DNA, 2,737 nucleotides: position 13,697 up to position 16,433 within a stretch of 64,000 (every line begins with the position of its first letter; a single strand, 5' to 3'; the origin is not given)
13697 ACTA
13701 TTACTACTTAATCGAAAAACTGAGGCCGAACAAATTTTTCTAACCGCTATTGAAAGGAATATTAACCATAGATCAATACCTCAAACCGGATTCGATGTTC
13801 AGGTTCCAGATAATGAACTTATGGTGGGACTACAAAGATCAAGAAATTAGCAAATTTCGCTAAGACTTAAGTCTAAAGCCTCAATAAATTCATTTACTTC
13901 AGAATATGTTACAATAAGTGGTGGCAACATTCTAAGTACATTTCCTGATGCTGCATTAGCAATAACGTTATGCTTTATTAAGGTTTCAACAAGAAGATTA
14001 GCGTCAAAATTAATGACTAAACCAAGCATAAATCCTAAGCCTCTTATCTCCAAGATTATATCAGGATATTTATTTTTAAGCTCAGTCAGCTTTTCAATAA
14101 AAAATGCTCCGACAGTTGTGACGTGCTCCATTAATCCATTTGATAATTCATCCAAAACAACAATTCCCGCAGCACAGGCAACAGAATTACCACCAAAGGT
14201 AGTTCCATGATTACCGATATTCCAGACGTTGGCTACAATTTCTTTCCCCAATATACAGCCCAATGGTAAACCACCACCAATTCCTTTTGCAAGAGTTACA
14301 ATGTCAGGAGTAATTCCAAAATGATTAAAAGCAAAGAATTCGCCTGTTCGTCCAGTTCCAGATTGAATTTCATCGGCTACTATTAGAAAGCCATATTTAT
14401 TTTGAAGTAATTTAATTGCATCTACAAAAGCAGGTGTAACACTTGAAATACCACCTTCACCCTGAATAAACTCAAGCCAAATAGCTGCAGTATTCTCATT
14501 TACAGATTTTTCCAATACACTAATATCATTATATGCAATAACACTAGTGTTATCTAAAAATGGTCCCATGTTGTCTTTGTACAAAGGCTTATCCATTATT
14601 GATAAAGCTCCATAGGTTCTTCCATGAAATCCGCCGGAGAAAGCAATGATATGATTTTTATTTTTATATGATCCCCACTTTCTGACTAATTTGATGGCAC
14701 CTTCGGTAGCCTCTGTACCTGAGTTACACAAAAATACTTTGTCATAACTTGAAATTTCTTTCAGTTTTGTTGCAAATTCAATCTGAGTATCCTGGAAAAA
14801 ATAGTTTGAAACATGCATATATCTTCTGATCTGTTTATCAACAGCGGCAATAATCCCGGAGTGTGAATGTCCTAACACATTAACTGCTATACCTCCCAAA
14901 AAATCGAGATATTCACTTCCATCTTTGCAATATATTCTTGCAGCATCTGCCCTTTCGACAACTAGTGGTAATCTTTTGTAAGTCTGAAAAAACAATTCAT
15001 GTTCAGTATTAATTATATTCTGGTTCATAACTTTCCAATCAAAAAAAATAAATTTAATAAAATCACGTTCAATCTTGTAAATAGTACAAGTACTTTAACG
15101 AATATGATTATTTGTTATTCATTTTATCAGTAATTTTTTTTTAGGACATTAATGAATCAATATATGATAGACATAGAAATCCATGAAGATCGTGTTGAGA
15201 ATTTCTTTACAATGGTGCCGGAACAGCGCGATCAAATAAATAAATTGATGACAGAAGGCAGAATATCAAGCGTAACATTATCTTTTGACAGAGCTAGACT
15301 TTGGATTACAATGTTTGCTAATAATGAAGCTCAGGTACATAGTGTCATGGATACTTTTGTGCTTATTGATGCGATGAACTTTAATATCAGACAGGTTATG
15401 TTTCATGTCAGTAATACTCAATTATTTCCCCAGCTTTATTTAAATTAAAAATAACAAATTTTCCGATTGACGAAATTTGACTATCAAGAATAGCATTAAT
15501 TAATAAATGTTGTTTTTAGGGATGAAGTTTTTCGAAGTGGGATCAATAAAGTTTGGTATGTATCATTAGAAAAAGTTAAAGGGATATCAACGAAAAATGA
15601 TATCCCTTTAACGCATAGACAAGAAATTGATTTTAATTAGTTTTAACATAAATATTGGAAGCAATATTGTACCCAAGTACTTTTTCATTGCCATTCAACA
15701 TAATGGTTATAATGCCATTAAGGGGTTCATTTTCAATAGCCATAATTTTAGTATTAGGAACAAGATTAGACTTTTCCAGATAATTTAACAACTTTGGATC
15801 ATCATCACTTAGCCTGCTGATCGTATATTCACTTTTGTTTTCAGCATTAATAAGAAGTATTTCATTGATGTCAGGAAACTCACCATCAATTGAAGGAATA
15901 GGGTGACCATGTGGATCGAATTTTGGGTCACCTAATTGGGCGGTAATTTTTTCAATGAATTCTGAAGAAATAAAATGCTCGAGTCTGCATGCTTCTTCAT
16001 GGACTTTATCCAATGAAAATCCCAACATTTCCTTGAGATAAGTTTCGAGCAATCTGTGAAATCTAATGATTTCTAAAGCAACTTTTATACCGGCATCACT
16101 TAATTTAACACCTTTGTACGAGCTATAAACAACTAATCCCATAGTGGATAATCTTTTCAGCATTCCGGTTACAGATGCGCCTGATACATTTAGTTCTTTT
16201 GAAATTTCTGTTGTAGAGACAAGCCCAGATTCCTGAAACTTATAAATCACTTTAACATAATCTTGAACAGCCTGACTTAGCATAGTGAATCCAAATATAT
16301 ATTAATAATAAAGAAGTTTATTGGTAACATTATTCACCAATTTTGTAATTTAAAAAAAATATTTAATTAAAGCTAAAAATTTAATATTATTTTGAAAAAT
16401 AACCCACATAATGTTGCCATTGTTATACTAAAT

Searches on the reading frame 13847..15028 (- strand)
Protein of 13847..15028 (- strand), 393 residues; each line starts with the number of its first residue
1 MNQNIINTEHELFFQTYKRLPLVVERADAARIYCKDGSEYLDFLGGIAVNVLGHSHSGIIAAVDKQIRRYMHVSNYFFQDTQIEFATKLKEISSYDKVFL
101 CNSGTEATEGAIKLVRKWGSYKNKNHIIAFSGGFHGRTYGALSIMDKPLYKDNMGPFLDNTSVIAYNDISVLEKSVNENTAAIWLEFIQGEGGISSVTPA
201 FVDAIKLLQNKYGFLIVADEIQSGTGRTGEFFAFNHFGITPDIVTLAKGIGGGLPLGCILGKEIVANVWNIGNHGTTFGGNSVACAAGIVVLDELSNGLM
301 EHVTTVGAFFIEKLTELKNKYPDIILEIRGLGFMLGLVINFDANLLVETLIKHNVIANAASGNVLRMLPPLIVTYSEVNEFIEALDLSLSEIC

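Call 83: search_protein_families(library=pfam, proteins=[window:13847-15028:-], max_evalue=0.00001)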
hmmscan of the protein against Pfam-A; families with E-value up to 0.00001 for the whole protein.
window:13847-15028:- (393 aa): 1 family
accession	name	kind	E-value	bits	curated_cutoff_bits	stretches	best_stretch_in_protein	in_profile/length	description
PF00202.27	Aminotran_3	-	2.8e-103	346.1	30.5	1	17-386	6-400/403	Aminotransferase class-III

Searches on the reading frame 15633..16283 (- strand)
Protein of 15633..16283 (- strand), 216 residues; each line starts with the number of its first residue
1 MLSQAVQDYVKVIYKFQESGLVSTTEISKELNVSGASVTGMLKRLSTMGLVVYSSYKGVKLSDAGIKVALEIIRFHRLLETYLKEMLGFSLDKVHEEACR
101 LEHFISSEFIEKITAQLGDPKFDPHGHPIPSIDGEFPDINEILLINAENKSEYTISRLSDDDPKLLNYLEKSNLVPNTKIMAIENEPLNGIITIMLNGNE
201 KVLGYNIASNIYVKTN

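Call 83: search_protein_families(library=pfam, proteins=[window:15633-16283:-], max_evalue=0.00001)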
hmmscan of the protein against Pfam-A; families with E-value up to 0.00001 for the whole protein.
window:15633-16283:- (216 aa): 3 families
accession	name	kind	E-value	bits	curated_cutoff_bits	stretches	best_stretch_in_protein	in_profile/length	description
PF02742.21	Fe_dep_repr_C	-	2e-28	98.6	27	1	63-130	2-69/70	Iron dependent repressor, metal binding and dimerisation domain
PF01325.25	Fe_dep_repress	-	1e-19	70.9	26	1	1-59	1-60/60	Iron dependent repressor, N-terminal DNA binding domain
PF04023.20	FeoA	-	2.4e-13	50.4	23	1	144-214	3-73/74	FeoA domain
